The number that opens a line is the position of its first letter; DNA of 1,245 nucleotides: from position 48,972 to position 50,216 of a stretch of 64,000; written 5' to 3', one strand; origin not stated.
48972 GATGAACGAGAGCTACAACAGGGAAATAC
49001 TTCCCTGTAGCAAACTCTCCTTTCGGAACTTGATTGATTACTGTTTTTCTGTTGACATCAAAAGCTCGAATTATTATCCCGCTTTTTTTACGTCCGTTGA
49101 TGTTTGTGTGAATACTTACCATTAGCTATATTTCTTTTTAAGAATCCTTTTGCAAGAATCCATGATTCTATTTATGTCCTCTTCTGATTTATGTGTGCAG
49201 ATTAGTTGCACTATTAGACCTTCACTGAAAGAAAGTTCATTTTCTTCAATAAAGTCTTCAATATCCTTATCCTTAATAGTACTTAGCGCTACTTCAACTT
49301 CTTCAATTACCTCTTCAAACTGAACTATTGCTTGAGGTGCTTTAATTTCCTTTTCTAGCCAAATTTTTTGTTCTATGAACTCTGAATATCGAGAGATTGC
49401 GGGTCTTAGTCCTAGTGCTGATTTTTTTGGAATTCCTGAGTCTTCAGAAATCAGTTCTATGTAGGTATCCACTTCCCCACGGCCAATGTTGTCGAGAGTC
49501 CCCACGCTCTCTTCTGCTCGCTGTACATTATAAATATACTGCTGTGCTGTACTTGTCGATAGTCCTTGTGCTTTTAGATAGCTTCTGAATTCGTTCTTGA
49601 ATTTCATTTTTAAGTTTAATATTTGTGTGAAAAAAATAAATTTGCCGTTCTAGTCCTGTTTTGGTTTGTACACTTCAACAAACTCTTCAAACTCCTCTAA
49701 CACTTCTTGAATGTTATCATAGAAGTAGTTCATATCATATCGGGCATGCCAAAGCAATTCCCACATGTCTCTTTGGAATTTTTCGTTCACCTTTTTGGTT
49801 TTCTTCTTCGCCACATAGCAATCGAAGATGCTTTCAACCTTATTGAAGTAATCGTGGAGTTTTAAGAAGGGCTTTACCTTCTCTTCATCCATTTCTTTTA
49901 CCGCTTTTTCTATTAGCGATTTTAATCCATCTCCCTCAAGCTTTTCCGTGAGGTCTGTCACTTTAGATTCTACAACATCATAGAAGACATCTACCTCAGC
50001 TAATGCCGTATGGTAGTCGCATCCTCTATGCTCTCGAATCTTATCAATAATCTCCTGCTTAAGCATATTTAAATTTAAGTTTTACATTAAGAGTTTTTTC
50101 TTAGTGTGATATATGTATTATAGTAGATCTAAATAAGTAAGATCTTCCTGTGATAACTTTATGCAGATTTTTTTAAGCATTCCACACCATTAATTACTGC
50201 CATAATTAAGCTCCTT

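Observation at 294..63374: Conserved 12-nt motif (gene-sense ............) 6-33 nt upstream of 14 start codons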

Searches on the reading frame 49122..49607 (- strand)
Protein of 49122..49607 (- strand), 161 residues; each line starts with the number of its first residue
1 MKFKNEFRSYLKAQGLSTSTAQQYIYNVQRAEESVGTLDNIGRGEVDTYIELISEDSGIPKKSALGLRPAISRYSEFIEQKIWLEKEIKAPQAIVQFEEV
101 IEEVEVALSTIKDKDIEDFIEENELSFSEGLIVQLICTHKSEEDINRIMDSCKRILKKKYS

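Call 59: search_protein_families(library=ncbifam, max_evalue=0.1, proteins=[window:49122-49607:-])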
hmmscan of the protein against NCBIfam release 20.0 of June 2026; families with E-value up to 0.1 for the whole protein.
window:49122-49607:- (161 aa): 1 family
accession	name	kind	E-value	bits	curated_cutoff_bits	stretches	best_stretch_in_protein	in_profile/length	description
NF040815.2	recomb_XerA_Arch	equivalog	3.4e-05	23.5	220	1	5-107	1-103/263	site-specific tyrosine recombinase/integron integrase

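Call 72: search_solved_structures(query=window:49122-49607:-, max_evalue=1, show_alignments=1)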
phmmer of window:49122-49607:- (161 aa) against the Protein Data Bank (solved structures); distinct sequences matched with E-value up to 1: 2.
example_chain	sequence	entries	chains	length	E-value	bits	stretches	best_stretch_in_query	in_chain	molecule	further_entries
9wiw_A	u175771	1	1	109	0.28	14.3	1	89-151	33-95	Endoribonuclease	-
7m7a_A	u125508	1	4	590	0.97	12.6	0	76-136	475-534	Phosphoinositide 3-kinase MavQ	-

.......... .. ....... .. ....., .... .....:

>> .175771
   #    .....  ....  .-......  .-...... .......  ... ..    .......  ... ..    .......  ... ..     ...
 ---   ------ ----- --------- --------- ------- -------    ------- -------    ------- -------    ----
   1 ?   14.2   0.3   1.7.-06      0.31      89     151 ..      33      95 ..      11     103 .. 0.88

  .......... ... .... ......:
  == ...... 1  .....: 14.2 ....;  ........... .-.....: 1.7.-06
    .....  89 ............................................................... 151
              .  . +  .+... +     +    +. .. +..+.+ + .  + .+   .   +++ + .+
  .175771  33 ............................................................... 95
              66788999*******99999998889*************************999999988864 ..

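Call 73: search_protein_families(library=pfam, max_evalue=1, proteins=[window:49122-49607:-])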
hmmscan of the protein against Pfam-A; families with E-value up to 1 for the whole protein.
window:49122-49607:- (161 aa): 3 families
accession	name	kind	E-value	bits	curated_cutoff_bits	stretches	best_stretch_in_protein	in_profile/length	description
PF13495.12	Phage_int_SAM_4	-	0.00024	21.9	27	1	5-56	3-56/85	Phage integrase, N-terminal SAM-like domain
PF02899.23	Phage_int_SAM_1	-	0.067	13.9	22.3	0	6-54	3-56/83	Phage integrase, N-terminal SAM-like domain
PF13102.12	Phage_int_SAM_5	-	0.095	13.5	22.3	1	2-27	49-74/98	Phage integrase SAM-like domain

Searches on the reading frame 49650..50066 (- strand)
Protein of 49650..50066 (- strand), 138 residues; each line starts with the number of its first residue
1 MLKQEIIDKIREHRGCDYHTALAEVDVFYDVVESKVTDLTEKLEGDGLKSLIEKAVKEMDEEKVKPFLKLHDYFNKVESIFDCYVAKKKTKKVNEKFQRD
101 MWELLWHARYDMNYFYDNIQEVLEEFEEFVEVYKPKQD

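Call 59: search_protein_families(library=ncbifam, max_evalue=0.1, proteins=[window:49650-50066:-])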
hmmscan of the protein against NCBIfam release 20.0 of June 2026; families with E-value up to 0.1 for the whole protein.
window:49650-50066:- (138 aa): 1 family
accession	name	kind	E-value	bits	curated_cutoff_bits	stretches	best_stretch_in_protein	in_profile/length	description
NF050102.1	DivIVA_Wag31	equivalog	0.069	13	260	1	24-66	27-67/256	DivIVA-like cell division protein Wag31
